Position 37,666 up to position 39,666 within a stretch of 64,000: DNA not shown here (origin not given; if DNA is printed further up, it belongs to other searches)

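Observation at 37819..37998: S8 peptidase ends in twelve perfect GTSWQ pentapeptides encoded by synonymously divergent units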

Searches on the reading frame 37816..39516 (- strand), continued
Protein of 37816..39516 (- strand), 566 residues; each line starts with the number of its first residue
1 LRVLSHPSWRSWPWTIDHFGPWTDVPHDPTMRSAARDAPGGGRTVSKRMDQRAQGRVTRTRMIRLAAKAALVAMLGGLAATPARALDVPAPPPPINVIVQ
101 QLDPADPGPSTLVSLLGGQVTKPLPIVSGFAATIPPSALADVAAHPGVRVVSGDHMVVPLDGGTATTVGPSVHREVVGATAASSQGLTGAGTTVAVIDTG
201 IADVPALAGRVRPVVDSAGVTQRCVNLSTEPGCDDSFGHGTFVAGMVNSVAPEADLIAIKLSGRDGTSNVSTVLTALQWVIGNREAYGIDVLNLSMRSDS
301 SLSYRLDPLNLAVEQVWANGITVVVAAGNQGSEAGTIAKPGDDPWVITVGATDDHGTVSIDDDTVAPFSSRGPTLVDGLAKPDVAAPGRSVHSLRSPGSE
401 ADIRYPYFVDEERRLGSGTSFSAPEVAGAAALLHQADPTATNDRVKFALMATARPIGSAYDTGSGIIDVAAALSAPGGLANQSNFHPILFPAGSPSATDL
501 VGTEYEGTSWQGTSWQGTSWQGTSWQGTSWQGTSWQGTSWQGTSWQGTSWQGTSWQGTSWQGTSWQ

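Call 21: find_encoding_contigs(protein=P0070, flank=8000, max_places=1)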
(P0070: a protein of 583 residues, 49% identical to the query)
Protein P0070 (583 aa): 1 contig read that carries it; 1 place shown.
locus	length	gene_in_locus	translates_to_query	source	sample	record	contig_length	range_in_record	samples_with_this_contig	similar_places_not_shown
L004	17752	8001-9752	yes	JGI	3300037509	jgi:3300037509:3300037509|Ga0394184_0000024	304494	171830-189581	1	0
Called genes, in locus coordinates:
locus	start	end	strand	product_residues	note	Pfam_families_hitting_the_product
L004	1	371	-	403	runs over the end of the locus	PF04455:Saccharop_dh_N, PF21571:ArgZ-like_C_1st, PF21570:ArgZ-like_C_2nd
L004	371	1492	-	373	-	PF01594:AI-2E_transport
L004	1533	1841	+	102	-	-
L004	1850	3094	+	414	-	PF02812:ELFV_dehydrog_N, PF00208:ELFV_dehydrog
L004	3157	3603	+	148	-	PF01047:MarR, PF12802:MarR_2, PF13463:HTH_27 (weak)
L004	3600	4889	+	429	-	PF05977:MFS_3, PF07690:MFS_1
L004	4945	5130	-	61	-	-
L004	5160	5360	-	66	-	PF11272:DUF3072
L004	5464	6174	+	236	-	PF27531:MT3502_N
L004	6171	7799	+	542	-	PF00817:IMS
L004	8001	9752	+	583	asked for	PF00082:Peptidase_S8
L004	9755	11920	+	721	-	PF13185:GAF_2 (faint), PF00989:PAS (weak), PF08448:PAS_4, PF00512:HisKA, PF02518:HATPase_c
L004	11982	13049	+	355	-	PF01073:3Beta_HSD, PF01370:Epimerase, PF13460:NAD_binding_10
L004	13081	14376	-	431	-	PF03631:Virul_fac_BrkB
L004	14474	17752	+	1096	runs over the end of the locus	PF02811:PHP, PF07733:DNA_pol3_alpha, PF17657:DNA_pol3_finger, PF14579:HHH_6, PF01336:tRNA_anti-codon (weak)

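Call 22: predict_structure(alignment_id=A1)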
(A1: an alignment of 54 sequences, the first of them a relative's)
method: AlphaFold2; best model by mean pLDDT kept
length: 505 residues; sequences in the alignment: 54
mean_pLDDT: 82.9   pTM: 0.81
mean pLDDT of the five models: 82.9, 82.2, 80.8, 80.7, 78.1
residues with pLDDT >= 90: 316; 70-90: 83; 50-70: 39; < 50: 67
segments of 3 or more residues with pLDDT < 50: 441-505
pLDDT, mean of each block of 10 residues (from residue 1): 62 60 75 97 95 98 97 97 95 87 64 93 97 98 96 95 96 96 98 98 95 98 98 91 92 97 84 80 95 91 88 85 94 95 90 92 98 98 98 91 95 96 83 74 40 30 27 29 29 28 29
secondary structure, 60 per line:
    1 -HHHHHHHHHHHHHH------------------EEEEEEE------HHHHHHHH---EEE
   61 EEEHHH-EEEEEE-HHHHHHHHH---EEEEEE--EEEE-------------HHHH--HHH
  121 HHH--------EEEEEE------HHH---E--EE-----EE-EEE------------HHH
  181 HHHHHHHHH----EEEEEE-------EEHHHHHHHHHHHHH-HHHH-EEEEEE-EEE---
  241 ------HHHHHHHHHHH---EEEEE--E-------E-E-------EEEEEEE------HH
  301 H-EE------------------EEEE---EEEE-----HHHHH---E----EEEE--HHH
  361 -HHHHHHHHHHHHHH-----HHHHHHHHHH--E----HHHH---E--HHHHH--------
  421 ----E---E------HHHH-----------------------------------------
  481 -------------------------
elements in order: H2-15 E34-40 H47-54 E58-63 E68-73 H75-83 E87-92 E95-98 H112-115 H118-123 E132-137 E163-165 H178-189 E194-199 H209-221 H223-226 E228-233 E235-237 H247-257 E261-265 E286-292 E323-326 E330-333 H339-343 E352-355 H362-375 H381-390 H398-401 H408-412 H436-439

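Call 23: find_encoding_contigs(protein=P0119, flank=8000, max_places=2)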
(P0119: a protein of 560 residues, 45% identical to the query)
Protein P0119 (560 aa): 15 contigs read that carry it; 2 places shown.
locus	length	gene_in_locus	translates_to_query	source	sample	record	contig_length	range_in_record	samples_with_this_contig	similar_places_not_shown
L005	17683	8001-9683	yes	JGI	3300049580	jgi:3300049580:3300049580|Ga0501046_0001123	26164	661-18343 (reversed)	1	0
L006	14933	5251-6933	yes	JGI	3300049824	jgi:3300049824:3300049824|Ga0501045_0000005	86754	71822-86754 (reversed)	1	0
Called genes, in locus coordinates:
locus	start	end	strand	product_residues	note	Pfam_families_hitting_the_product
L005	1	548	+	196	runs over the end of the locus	PF00406:ADK, PF13207:AAA_17, PF13238:AAA_18 (weak), PF13671:AAA_33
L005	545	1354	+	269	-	PF00106:adh_short, PF01370:Epimerase (weak), PF08659:KR, PF13561:adh_short_C2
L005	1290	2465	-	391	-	PF06224:AlkZ-like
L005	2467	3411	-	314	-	-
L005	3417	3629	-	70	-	-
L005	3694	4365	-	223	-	PF00072:Response_reg, PF08281:Sigma70_r4_2 (weak), PF00196:GerE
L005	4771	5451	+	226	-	PF00072:Response_reg, PF04545:Sigma70_r4 (weak), PF08281:Sigma70_r4_2 (weak), PF00196:GerE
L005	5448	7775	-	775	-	PF01315:Ald_Xan_dh_C, PF02738:MoCoBD_1, PF20256:MoCoBD_2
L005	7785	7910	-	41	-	-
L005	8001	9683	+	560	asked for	PF00082:Peptidase_S8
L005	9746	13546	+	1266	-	PF01590:GAF, PF13185:GAF_2, PF00989:PAS, PF08447:PAS_3, PF08448:PAS_4, PF00989:PAS, PF08447:PAS_3, PF08448:PAS_4, +9 more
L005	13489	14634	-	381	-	PF00561:Abhydrolase_1 (faint), PF12146:Hydrolase_4 (weak)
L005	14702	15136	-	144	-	PF04203:Sortase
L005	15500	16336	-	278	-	PF14344:DUF4397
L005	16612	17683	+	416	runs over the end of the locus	PF00877:NLPC_P60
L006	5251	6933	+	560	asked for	PF00082:Peptidase_S8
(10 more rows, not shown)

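Call 39: predict_structure(alignment_id=A2)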
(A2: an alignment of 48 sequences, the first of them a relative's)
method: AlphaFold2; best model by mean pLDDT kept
length: 560 residues; sequences in the alignment: 48
mean_pLDDT: 71.0   pTM: 0.70
mean pLDDT of the five models: 71.0, 69.8, 68.6, 67.0, 67.0
residues with pLDDT >= 90: 204; 70-90: 161; 50-70: 40; < 50: 155
segments of 3 or more residues with pLDDT < 50: 1-43, 453-560
pLDDT, mean of each block of 10 residues (from residue 1): 29 36 37 36 68 84 92 85 88 83 75 58 92 97 96 93 91 91 89 97 93 98 87 84 94 92 72 87 92 56 86 86 72 59 85 91 80 88 94 98 97 91 84 97 82 41 31 38 35 32 23 21 22 22 27 22
secondary structure, 60 per line:
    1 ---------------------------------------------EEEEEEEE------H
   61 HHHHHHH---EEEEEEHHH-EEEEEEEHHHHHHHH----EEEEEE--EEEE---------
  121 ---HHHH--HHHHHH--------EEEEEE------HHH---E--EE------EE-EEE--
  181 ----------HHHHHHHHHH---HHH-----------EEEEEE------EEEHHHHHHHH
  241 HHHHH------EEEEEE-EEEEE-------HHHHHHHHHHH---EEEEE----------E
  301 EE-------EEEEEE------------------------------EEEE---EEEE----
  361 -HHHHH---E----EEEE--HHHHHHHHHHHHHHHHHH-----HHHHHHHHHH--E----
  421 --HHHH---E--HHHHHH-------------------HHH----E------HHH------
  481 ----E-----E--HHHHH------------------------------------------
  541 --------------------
elements in order: E46-53 H60-67 E71-76 E81-87 H88-95 E100-105 E108-111 H124-127 H130-135 E144-149 E176-178 H191-200 E218-223 E230-232 H233-245 E252-257 E259-263 H271-281 E285-289 E300-302 E310-315 E346-349 E353-356 H362-366 E375-378 H381-398 H404-413 H423-426 H433-438 H494-498

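Call 42: search_protein_families(library=pfam, proteins=[L005:9746-13546:+], max_evalue=1)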
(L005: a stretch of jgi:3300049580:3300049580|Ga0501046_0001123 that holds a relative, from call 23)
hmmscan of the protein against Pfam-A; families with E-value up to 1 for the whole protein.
L005:9746-13546:+ (1266 aa): 12 families
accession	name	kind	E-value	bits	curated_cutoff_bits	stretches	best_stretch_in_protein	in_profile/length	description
PF00563.25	EAL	-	1.3e-73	247.7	31.3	1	992-1225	3-236/236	EAL domain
PF00990.26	GGDEF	-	2.1e-47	161.3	23.8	1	814-971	1-161/161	Diguanylate cyclase, GGDEF domain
PF01590.32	GAF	-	7.6e-27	94.9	22.4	2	260-379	5-133/133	GAF domain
PF13185.12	GAF_2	-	4.4e-26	92.2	28.6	2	661-802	6-136/136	GAF domain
PF00989.32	PAS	-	7.7e-26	90.8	22.6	2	523-633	2-113/113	PAS fold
PF08448.16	PAS_4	-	1.5e-24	86.8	23.1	2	399-506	1-107/110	PAS fold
PF08447.18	PAS_3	-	1.1e-22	80.5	25.6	2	545-617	2-75/89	PAS fold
PF13188.13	PAS_8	-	7.7e-19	67.3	21.8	2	522-581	1-59/65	PAS domain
PF13426.13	PAS_9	-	4e-16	59.6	27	2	534-635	3-103/103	PAS domain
PF13492.12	GAF_3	-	2.5e-08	34.8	27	1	296-380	52-128/129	GAF domain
PF12860.13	PAS_7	-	0.013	16.1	27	0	533-640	6-114/115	PAS fold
PF24898.2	GGDEF_GdpP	-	0.19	12.4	30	1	931-976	78-120/126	Cyclic-di-AMP phosphodiesterase GdpP-like, GGDEF domain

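Call 50: find_encoding_contigs(protein=P0003, flank=3000, max_places=1)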
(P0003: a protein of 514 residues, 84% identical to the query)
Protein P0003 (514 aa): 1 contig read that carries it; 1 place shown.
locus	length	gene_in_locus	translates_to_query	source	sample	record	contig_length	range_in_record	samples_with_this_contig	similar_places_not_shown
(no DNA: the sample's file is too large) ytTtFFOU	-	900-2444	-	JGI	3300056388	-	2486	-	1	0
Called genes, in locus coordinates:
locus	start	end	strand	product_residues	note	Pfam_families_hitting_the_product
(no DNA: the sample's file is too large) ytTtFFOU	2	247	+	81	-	?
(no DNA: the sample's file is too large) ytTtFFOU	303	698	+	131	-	PF00072:Response_reg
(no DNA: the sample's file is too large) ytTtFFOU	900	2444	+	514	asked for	PF00082:Peptidase_S8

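Call 51: find_encoding_contigs(protein=P0004, flank=3000, max_places=1)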
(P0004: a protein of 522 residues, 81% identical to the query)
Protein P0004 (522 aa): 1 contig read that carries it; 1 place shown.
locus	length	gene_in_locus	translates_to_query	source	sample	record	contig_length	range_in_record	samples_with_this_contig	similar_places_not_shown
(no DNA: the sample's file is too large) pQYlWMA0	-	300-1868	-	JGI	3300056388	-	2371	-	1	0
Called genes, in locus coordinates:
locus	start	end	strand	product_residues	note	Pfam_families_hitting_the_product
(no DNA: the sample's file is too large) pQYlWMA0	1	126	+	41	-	?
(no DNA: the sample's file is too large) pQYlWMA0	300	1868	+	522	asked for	PF00082:Peptidase_S8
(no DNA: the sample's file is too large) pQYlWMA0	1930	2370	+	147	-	?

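Call 52: find_encoding_contigs(protein=P0010, flank=3000, max_places=1)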
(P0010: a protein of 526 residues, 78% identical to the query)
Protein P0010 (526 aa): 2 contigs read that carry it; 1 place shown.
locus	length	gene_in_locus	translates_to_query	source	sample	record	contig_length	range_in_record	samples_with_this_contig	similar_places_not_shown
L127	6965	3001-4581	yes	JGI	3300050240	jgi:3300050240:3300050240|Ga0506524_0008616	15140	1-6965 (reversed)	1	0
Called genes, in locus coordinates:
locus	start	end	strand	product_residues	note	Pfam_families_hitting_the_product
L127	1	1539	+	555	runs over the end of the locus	PF00106:adh_short, PF01370:Epimerase (weak), PF08659:KR, PF13561:adh_short_C2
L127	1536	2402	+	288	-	PF04909:Amidohydro_2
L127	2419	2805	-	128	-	PF00072:Response_reg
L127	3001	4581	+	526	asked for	PF00082:Peptidase_S8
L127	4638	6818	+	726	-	PF00989:PAS (weak), PF13188:PAS_8 (weak), PF13426:PAS_9 (weak), PF00512:HisKA, PF02518:HATPase_c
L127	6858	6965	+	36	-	?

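Call 53: find_encoding_contigs(protein=P0017, flank=3000, max_places=1)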
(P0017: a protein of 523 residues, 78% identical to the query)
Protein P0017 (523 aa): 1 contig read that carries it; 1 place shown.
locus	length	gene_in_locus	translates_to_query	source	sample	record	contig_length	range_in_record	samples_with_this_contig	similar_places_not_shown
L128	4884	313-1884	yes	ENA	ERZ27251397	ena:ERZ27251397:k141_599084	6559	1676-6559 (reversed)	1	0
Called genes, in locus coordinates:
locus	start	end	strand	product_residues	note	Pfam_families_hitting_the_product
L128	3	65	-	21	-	?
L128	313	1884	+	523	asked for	PF00082:Peptidase_S8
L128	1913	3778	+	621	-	PF00512:HisKA, PF13581:HATPase_c_2 (weak), PF02518:HATPase_c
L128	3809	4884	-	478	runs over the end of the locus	PF01425:Amidase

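Call 54: find_encoding_contigs(protein=P0023, flank=3000, max_places=1)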
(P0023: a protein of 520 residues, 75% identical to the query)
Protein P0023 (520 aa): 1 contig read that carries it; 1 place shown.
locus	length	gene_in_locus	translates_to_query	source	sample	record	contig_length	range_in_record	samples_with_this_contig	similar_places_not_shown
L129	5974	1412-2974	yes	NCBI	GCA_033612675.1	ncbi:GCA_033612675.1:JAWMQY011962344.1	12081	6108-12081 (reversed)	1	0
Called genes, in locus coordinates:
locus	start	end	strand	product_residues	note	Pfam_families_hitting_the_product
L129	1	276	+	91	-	?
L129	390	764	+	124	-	PF02627:CMD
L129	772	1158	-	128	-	PF00072:Response_reg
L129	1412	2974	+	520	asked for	PF00082:Peptidase_S8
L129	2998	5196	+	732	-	PF20972:MASE9 (weak), PF13188:PAS_8 (faint), PF00512:HisKA, PF13581:HATPase_c_2 (weak), PF02518:HATPase_c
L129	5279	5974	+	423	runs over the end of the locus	PF00067:p450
